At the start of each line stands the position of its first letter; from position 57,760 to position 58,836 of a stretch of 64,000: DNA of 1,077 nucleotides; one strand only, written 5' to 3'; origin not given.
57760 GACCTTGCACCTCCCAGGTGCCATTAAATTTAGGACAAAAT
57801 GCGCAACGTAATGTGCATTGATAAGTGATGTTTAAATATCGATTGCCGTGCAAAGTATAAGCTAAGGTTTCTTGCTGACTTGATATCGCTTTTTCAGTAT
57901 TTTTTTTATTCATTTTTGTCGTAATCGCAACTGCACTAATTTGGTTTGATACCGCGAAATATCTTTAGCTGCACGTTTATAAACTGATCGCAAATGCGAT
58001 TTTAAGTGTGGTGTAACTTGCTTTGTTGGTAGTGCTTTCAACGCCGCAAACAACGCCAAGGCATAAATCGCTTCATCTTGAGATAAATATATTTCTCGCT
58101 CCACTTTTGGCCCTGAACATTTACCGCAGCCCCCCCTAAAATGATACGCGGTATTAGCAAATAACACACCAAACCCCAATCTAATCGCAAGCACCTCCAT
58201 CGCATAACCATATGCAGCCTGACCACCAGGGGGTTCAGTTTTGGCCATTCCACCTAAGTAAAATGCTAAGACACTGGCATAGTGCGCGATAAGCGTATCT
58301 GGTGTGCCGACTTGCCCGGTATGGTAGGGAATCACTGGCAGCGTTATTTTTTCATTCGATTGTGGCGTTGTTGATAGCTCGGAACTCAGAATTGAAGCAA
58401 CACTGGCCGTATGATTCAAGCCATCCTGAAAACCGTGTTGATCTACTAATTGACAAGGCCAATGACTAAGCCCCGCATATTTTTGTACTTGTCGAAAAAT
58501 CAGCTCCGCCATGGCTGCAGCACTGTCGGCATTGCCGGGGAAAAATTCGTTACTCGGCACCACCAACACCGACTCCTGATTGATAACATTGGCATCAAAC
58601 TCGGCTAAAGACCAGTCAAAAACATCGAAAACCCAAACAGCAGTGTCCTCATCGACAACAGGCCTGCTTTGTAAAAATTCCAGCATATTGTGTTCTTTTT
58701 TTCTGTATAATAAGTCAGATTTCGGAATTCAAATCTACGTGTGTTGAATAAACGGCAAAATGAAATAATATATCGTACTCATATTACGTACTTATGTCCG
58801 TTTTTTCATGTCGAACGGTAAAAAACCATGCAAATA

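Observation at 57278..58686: Translationally coupled pair: uncharacterised 258-aa protein and a minimal 211-aa radical-SAM enzyme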

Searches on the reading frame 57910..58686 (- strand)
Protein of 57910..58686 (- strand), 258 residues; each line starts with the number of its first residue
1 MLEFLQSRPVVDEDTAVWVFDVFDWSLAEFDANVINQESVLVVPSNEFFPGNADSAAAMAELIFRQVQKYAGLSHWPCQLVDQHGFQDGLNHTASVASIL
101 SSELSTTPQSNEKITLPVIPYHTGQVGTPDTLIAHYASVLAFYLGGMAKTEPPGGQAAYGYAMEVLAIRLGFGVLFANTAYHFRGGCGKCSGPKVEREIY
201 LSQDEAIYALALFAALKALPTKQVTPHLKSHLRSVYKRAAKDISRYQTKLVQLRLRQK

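Call 3: search_protein_families(library=ncbifam, proteins=[window:57910-58686:-], max_evalue=0.01)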
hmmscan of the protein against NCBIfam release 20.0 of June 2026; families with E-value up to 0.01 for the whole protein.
window:57910-58686:- (258 aa): 0 families

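Call 4: search_protein_families(library=pfam, proteins=[window:57910-58686:-], max_evalue=0.01)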
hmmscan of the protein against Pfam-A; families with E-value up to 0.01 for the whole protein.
window:57910-58686:- (258 aa): 0 families

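Call 5: find_homologous_proteins(query=window:57910-58686:-, max_evalue=0.001)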
Query window:57910-58686:- (258 aa): 47 proteins with E <= 0.001 among 1614 candidates.
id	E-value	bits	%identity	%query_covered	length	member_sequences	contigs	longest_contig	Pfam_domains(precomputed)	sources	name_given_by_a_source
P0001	1.6e-169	580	100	100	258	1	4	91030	-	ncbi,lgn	-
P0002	6.3e-142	489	86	99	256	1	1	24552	-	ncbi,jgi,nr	ncbi:MAG: hypothetical protein GXP14_05380 [Gammaproteobacteria bacterium]|nr:hypothetical protein [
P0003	1.6e-137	475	84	99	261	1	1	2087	-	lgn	-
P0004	3.0e-124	431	75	99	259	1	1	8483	-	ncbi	-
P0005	1.3e-122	426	75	98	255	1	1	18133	-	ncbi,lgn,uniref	ncbi:hypothetical protein MNBD_GAMMA16-108 [hydrothermal vent metagenome]|uniref:Uncharacterized pro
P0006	3.7e-121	421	72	99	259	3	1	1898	-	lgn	-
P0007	4.1e-120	418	73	99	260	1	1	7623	-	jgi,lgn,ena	-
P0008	1.6e-115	403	73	98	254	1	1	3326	-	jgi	-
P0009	6.4e-69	250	47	98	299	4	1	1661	-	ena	-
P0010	4.0e-68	248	47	99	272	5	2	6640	-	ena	-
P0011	1.0e-67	246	44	99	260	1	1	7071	-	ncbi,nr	ncbi:MAG: hypothetical protein QNJ69_12920 [Gammaproteobacteria bacterium]|nr:hypothetical protein [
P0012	1.2e-67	246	45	100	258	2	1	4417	-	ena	-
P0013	2.9e-67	245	45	98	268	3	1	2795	-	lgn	-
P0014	7.3e-67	243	44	98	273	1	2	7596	-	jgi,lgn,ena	-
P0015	1.1e-64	236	45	98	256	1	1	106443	-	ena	-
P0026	5.8e-53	198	43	94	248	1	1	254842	-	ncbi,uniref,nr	ncbi:hypothetical protein [Motiliproteus sp. SC1-56]|uniref:hypothetical protein n=1 Tax=Motiliprote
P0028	4.9e-52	195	40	98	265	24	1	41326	-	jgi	jgi:hypothetical protein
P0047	2.0e-38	150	34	95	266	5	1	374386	-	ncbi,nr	ncbi:hypothetical protein N483_12770 [Pseudoalteromonas luteoviolacea NCIMB 1944]|nr:hypothetical pr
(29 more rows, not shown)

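Call 6: search_solved_structures(query=window:57910-58686:-, max_evalue=10)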
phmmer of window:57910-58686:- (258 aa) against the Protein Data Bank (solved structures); distinct sequences matched with E-value up to 10: 1.
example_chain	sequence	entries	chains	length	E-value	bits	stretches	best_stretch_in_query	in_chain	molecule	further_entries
6mrk_A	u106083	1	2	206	0.28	13.8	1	125-190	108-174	Nuclear RNA export factor 2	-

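Call 10: find_related_loci(query=A1, collection=genome_contigs, flank=6000)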
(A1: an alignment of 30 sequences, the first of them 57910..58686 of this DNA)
Query A1 (258 aa) in genome_contigs; peptide patterns used: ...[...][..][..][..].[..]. (x = any residue, [..] = any of these).
317 stretches matched a pattern; 298 encode a relative of the query (tblastn E <= 1e-3); the best 80 are kept; 80 distinct loci.
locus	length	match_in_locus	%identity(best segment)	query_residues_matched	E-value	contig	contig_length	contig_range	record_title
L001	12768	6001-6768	86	1-256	8e-150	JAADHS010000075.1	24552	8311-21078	MAG: Gammaproteobacteria bacterium isolate M_MetaBat.201 contig-127_4836, whole genome shotgun sequence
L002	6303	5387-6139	45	4-254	6e-76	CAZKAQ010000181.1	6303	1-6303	MAG TPA_asm: uncultured Granulosicoccaceae bacterium isolate SRP114822_co1_72 genome assembly, contig: NODE_4125_length_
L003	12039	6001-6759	46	1-254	2e-75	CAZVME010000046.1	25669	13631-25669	MAG TPA_asm: uncultured Gammaproteobacteria bacterium isolate SRP167671_co2_216 genome assembly, contig: NODE_2567_lengt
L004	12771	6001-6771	45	1-257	9e-75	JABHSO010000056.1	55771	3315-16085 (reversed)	MAG: Gammaproteobacteria bacterium isolate SI039_bin4 k141_441990, whole genome shotgun sequence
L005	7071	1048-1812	44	1-255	1e-74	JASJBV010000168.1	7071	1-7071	MAG: Gammaproteobacteria bacterium isolate MO_103.B18 MO_103.c_2440, whole genome shotgun sequence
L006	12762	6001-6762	44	1-254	4e-74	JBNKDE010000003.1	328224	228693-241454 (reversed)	MAG: Gammaproteobacteria bacterium isolate F1.bin.8.strict NODE_3_length_328224_cov_13.919350, whole genome shotgun sequ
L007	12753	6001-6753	45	4-254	1e-73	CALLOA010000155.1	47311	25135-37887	MAG: uncultured Granulosicoccaceae bacterium isolate R1_Bin_METABAT__111_1 genome assembly, contig: c_000003558375, whol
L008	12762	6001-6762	43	1-254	2e-73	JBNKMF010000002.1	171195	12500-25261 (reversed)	MAG: Gammaproteobacteria bacterium isolate H1.bin.24.strict NODE_2_length_171195_cov_139.532977, whole genome shotgun se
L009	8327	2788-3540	44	4-254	2e-72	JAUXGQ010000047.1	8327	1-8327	MAG: Gammaproteobacteria bacterium isolate CSMAG_2933 CSMAG_2933_k117_2383161_length_8327_cov_18.7465, whole genome shot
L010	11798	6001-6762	44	1-254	1e-72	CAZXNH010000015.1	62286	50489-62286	MAG TPA_asm: uncultured Ectothiorhodospiraceae bacterium isolate binchicken_co405_66 genome assembly, contig: NODE_620_l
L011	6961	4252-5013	44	1-254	3e-72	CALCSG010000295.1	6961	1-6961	MAG TPA_asm: uncultured Gammaproteobacteria bacterium isolate ERR2206791_bin.50_CONCOCT_v1.1_MAG genome assembly, contig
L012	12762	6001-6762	44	1-254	8e-72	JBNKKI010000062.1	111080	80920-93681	MAG: Gammaproteobacteria bacterium isolate H1H2.bin.43.orig k141_1131373, whole genome shotgun sequence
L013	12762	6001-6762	44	1-254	2e-71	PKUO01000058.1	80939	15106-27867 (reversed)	MAG: Sedimenticola sp. isolate BM503 sc_444, whole genome shotgun sequence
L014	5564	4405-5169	45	1-254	1e-71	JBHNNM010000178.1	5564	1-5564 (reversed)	MAG: Gammaproteobacteria bacterium isolate J21416_BXG_013-Gamma1 NODE_236_length_5564_cov_37.513504, whole genome shotgu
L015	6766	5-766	43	1-254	1e-71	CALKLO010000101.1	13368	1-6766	MAG: uncultured Granulosicoccus sp. isolate B2_Bin_Bin_99_1 genome assembly, contig: c_000000616026, whole genome shotgu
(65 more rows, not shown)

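Call 23: predict_structure(alignment_id=A1)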
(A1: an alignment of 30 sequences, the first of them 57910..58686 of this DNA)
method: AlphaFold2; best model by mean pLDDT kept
length: 258 residues; sequences in the alignment: 30
mean_pLDDT: 84.1   pTM: 0.82
mean pLDDT of the five models: 84.1, 82.8, 82.2, 81.6, 78.0
residues with pLDDT >= 90: 163; 70-90: 45; 50-70: 27; < 50: 23
segments of 3 or more residues with pLDDT < 50: 93-112
pLDDT, mean of each block of 10 residues (from residue 1): 73 97 94 72 92 93 95 89 76 44 38 70 88 94 93 95 97 95 55 69 97 96 96 97 94 89
secondary structure, 60 per line:
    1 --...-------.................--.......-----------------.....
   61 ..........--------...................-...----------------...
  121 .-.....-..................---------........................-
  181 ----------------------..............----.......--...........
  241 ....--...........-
elements in order: H13-29 H32-38 H56-70 E79-82 H83-97 E118-121 H123-127 H129-146 H156-179 H203-216 H221-227 H230-244 H247-257

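Call 27: find_encoding_contigs(protein=P0005, flank=6000, max_places=1)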
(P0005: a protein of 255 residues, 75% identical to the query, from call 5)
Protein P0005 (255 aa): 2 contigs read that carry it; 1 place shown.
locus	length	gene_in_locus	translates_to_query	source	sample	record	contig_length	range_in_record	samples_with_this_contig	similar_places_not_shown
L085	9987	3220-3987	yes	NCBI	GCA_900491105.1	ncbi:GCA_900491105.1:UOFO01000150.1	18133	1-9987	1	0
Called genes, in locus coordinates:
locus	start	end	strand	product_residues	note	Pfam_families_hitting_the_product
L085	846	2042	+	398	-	PF01139:RtcB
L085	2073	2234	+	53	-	-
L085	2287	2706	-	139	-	-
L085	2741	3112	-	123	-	PF19661:DUF6164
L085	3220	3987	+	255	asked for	-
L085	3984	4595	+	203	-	PF04055:Radical_SAM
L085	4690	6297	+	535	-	PF00149:Metallophos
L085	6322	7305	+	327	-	PF02606:LpxK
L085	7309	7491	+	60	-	PF03966:Trm112p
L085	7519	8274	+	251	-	PF02348:CTP_transf_3, PF12804:NTP_transf_3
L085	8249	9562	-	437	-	-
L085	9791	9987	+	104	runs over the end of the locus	-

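Call 28: find_encoding_contigs(protein=P0004, flank=6000, max_places=1)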
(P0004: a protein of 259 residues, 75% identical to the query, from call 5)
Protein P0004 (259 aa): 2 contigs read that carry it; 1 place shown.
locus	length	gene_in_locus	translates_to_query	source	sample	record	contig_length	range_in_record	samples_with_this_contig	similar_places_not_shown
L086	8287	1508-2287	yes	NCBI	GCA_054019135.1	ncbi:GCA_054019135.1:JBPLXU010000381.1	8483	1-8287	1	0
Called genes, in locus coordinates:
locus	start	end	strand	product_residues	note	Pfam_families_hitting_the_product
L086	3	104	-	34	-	?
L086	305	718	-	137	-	-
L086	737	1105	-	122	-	PF19661:DUF6164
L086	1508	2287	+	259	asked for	-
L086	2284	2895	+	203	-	PF04055:Radical_SAM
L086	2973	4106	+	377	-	PF03486:HI0933_like, PF13738:Pyr_redox_3, PF22780:HI0933_like_1st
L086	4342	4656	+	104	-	-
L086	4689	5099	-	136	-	-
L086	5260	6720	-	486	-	PF21033:RMD1-3 (weak)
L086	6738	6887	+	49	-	-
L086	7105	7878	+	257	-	PF05099:TerB, PF00226:DnaJ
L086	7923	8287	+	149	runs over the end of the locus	PF07386:DUF1499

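Call 29: search_protein_families(library=ncbifam, proteins=[window:57910-58686:-, P0010, P0028, P0047], max_evalue=10)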
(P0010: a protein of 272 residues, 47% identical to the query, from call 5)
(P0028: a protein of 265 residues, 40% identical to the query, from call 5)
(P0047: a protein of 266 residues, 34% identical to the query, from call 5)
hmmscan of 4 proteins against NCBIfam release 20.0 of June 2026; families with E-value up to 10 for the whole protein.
window:57910-58686:- (258 aa): 1 family
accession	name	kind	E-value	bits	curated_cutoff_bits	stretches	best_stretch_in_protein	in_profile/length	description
NF006787.0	PRK09294.1-1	subfamily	0.1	11.4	396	1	146-180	363-397/420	acyltransferase PapA5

P0010 (272 aa): 0 families

P0028 (265 aa): 0 families

P0047 (266 aa): 0 families

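Call 37: fold_search(model_id=the predicted structure, library=pdb)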
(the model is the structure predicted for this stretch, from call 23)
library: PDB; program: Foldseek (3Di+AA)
matches with E <= 10: 140; with E <= 0.001: 0
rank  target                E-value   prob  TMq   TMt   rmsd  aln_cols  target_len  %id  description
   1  7awd                  7.5e-01  0.07  0.17  0.16  20.6       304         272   12  Crystal structure of Peroxisome proliferator-activated receptor gamma (PPARG)in complex with garcinoic acid (released 2020-11-25)
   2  7wmn_A                7.8e-01  0.09  0.17  0.18  19.2       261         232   11  A novel chemical derivative(89) of THRB agonist (released 2022-05-18)
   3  5xuq_A                7.8e-01  0.07  0.15  0.16  19.3       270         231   11  Crystal structure of VDR-LBD complexed with an antagonist, 2-methylidene-19,26,27-trinor-22-(S)-butyl-1-hydroxy-25-oxo (released 2018-06-27)
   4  3gz9                  1.0e+00  0.06  0.16  0.16  20.5       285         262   12  Crystal Structure of Peroxisome Proliferator-Activated Receptor Delta (PPARd) in Complex with a Full Agonist (released 2009-06-30)
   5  4s15_B                1.0e+00  0.08  0.18  0.19  20.3       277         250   12  Crystal structure of the orphan nuclear receptor RORalpha ligand-binding domain in complex with 4alpha-caboxyl, 4beta- (released 2015-02-11)
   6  3m7r                  1.1e+00  0.04  0.13  0.13  22.4       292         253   13  Crystal structure of VDR H305Q mutant (released 2010-05-05)
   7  7wlx_A                1.2e+00  0.08  0.17  0.19  18.7       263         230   12  A novel chemical derivative(53) of THRB agonist (released 2022-05-18)
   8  8fny_A                1.3e+00  0.08  0.18  0.12  15.1       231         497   13  Nucleotide-bound structure of a functional construct of eukaryotic elongation factor 2 kinase. (released 2023-05-03)
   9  8gm5_A                1.3e+00  0.06  0.17  0.12  15.8       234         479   11  Functional construct of the Eukaryotic elongation factor 2 kinase bound to Calmodulin, ADP and to the A-484954 inhibit (released 2023-05-31)
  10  2hb7                  1.5e+00  0.03  0.13  0.13  22.6       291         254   13  Crystal structure of VDR LBD in complex with 2alpha(3-hydroxy-1-propyl) calcitriol (released 2006-08-29)
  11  5q1c_C                1.7e+00  0.04  0.13  0.14  19.6       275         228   12  Ligand binding to FARNESOID-X-RECEPTOR (released 2017-07-05)
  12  3vt4_A                1.8e+00  0.04  0.15  0.16  19.4       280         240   10  Crystal structures of rat VDR-LBD with R270L mutation (released 2013-05-22)
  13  6z45_B                1.9e+00  0.07  0.18  0.19  15.7       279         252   16  CDK9-Cyclin-T1 complex bound by compound 24 (released 2020-12-23)
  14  5tj8                  1.9e+00  0.03  0.12  0.09  16.1       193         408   13  Structure of WWP2 WW2-2,3-linker-HECT (no WW2 observed) (released 2017-06-07)
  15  3et1_B                2.0e+00  0.04  0.16  0.15  15.6       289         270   10  Structure of PPARalpha with 3-[5-Methoxy-1-(4-methoxy-benzenesulfonyl)-1H-indol-3-yl]-propionic acid (released 2009-02-17)
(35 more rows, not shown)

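Call 46: search_protein_representatives(alignment_id=A1)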
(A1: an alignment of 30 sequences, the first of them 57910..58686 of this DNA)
Query: 30 sequences, 258 profile positions. Proteins with E-value up to 0.001 (for the whole library): 1800; up to 1e-10: 864; up to 1e-30: 258. The best 150 are listed.
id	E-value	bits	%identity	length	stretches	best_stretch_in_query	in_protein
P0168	7.3e-106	369.8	-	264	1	2-255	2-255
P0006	9.3e-104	362.9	-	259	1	1-256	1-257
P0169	6.5e-97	340.5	-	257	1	1-255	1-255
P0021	6.6e-97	340.5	-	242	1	1-246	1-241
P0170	2.1e-95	335.5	-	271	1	1-256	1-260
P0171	4.5e-93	327.9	-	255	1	2-247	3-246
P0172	7.4e-93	327.2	-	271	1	1-253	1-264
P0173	2.7e-92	325.4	-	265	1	1-253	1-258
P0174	3.0e-91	321.9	-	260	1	1-255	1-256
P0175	6.9e-91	320.8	-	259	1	1-248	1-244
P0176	2.7e-89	315.6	-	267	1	2-256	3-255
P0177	3.4e-89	315.2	-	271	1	2-255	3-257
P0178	7.5e-88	310.8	-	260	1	1-248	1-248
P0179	3.0e-87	308.8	-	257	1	1-251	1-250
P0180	2.6e-86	305.8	-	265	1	1-253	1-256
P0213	1.3e-74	267.4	-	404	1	1-255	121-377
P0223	1.7e-70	253.9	-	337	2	105-252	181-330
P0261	2.6e-50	187.7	-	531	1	17-255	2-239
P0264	7.3e-49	183.0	-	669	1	12-254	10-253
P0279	3.1e-45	171.1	-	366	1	2-246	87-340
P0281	4.4e-45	170.6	-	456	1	8-254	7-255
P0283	6.5e-45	170.1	-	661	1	3-255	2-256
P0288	3.7e-44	167.6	-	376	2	103-240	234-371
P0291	6.4e-44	166.8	-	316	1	5-254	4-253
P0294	1.4e-43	165.7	-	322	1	4-255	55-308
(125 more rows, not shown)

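Call 47: search_protein_families(library=pfam, proteins=[P0261, P0264, P0283, P0281, P0213, P0279, P0288, P0294, P0223, P0291], max_evalue=0.001)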
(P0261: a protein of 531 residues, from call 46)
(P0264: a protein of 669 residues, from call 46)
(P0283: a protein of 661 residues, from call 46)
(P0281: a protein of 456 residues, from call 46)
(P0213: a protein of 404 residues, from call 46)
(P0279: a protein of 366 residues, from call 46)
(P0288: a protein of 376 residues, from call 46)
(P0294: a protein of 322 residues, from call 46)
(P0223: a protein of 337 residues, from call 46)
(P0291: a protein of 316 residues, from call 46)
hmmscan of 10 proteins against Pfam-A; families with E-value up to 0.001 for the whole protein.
P0261 (531 aa): 12 families
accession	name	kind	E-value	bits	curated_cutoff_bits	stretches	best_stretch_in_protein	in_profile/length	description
PF14559.12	TPR_19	-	7.3e-10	39.5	25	1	394-438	5-49/68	Tetratricopeptide repeat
PF13431.12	TPR_17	-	1.2e-09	38.1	24.4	0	300-323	1-24/34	Tetratricopeptide repeat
PF13428.12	TPR_14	-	1.1e-08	35.4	23.5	0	352-386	8-42/44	Tetratricopeptide repeat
PF25474.1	TPR_TmcB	-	4.3e-08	33.6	27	0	322-371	66-115/125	TmcB, TPR repeats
PF23914.1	TPR_CcmH_CycH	-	9.3e-07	29.3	42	0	326-407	66-148/158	Cytochrome c-type biogenesis protein H TPR domain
PF13181.12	TPR_8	-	2.2e-06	27.8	25.7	0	292-310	15-33/34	Tetratricopeptide repeat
PF13414.12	TPR_11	-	5e-06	26.6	26.8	0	301-314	17-30/42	TPR repeat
PF23241.1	HAT_PRP39_C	-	5.5e-06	26.9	33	0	256-353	38-136/139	PRP39 C-terminal HAT repeat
PF13432.12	TPR_16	-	1.9e-05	25.4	32.7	0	395-436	12-52/65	Tetratricopeptide repeat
PF00515.34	TPR_1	-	3e-05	24.1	27.8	0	392-413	13-34/34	Tetratricopeptide repeat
PF07719.23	TPR_2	-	0.00011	22.4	27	0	290-311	13-34/34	Tetratricopeptide repeat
PF13176.12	TPR_7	-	0.00047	20.5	27.9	0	290-311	11-34/36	Tetratricopeptide repeat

P0264 (669 aa): 21 families
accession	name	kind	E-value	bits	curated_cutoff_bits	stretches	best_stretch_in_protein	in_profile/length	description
PF00515.34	TPR_1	-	1.5e-39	132.6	27.8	2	345-371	8-34/34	Tetratricopeptide repeat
PF07719.23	TPR_2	-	4.4e-39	129.8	27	1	345-371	8-34/34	Tetratricopeptide repeat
PF13181.12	TPR_8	-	1.9e-33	112.2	25.7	0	373-405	2-34/34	Tetratricopeptide repeat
PF13371.12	TPR_9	-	8.3e-33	112.7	35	5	591-653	10-72/73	Tetratricopeptide repeat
PF13432.12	TPR_16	-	1.4e-32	112.1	32.7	3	343-406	2-65/65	Tetratricopeptide repeat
PF13428.12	TPR_14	-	6.5e-27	91.7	23.5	1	345-380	8-43/44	Tetratricopeptide repeat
PF13414.12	TPR_11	-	1.2e-26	92.6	26.8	1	348-386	4-42/42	TPR repeat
PF14559.12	TPR_19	-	5.6e-25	87.9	25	4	316-379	3-66/68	Tetratricopeptide repeat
PF13431.12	TPR_17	-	6.9e-22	76.3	24.4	1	599-631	2-34/34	Tetratricopeptide repeat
PF13424.12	TPR_12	-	2.1e-14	53.9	30.1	1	342-403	7-76/77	Tetratricopeptide repeat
PF13174.12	TPR_6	-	1.3e-13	51.1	26.3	0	479-505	5-31/33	Tetratricopeptide repeat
PF25062.1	ARM_TT21_N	-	3.9e-08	33.7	40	1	492-629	80-221/222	Tetratricopeptide repeat protein 21 N-terminal ARM repeat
PF12569.14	NatA_aux_su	-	7.4e-08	32.2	33.3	0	313-387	13-87/515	N-terminal acetyltransferase A, auxiliary subunit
PF23914.1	TPR_CcmH_CycH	-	3.2e-07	30.8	42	0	347-439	59-154/158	Cytochrome c-type biogenesis protein H TPR domain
PF13429.12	TPR_15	-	7.7e-07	29.2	26.2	0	434-545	140-251/280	Tetratricopeptide repeat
PF10263.15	SprT-like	-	0.00015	22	25.6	0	102-156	32-84/108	SprT-like family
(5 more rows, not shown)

P0283 (661 aa): 0 families

P0281 (456 aa): 3 families
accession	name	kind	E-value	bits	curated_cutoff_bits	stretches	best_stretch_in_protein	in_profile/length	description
PF13578.12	Methyltransf_24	-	2.5e-07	32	26.3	1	312-409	1-104/105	Methyltransferase domain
PF01596.23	Methyltransf_3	-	0.00027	20.7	22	1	310-453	47-203/204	O-methyltransferase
PF13847.12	Methyltransf_31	-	0.00078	19.6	27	0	306-435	2-126/145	Methyltransferase domain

P0213 (404 aa): 1 family
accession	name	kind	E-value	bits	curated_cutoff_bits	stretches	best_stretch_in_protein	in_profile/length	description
PF10263.15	SprT-like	-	0.0003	21.1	25.6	1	214-286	20-95/108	SprT-like family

P0279 (366 aa): 0 families

P0288 (376 aa): 0 families

P0294 (322 aa): 0 families

P0223 (337 aa): 0 families

P0291 (316 aa): 0 families

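Call 68: find_encoding_contigs(protein=P0001, flank=1500, max_places=3)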
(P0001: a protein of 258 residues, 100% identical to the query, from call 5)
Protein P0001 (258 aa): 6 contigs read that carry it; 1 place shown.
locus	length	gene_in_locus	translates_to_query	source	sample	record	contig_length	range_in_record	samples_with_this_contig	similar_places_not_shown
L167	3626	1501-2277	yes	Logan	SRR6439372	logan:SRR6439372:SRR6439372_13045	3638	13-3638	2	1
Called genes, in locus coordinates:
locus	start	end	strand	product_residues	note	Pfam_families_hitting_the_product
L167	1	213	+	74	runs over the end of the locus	?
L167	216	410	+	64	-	PF04384:Fe-S_assembly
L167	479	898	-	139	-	-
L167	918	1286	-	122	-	PF19661:DUF6164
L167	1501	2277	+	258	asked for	-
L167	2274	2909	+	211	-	PF04055:Radical_SAM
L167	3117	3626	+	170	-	?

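Call 69: find_encoding_contigs(protein=P0026, flank=5000, max_places=1)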
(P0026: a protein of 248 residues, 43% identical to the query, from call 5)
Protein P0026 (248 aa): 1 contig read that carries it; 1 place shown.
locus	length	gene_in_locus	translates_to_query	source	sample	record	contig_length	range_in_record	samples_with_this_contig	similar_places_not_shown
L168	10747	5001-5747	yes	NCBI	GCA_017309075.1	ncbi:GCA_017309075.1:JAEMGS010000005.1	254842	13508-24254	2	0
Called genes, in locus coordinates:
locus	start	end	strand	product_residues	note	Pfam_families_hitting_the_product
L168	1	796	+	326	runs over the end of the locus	PF24684:Vgb_lyase, PF07494:Reg_prop (faint), PF08450:SGL (faint), PF01436:NHL (faint)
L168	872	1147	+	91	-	PF10115:HlyU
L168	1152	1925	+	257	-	PF01547:SBP_bac_1 (weak), PF13531:SBP_bac_11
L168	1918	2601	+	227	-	PF00528:BPD_transp_1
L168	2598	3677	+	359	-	PF00005:ABC_tran, PF13304:AAA_21 (faint), PF03459:TOBE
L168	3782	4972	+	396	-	PF00890:FAD_binding_2, PF01266:DAO (weak), PF01494:FAD_binding_3 (weak), PF03486:HI0933_like, PF07992:Pyr_redox_2, PF12831:FAD_oxidored (weak), PF13450:NAD_binding_8 (weak), PF22780:HI0933_like_1st, +1 more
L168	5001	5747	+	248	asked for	-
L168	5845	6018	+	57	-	-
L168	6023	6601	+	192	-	-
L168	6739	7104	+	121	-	PF09361:Phasin_2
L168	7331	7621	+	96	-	-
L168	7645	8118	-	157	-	-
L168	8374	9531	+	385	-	PF00155:Aminotran_1_2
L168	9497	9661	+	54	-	-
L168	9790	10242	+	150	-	-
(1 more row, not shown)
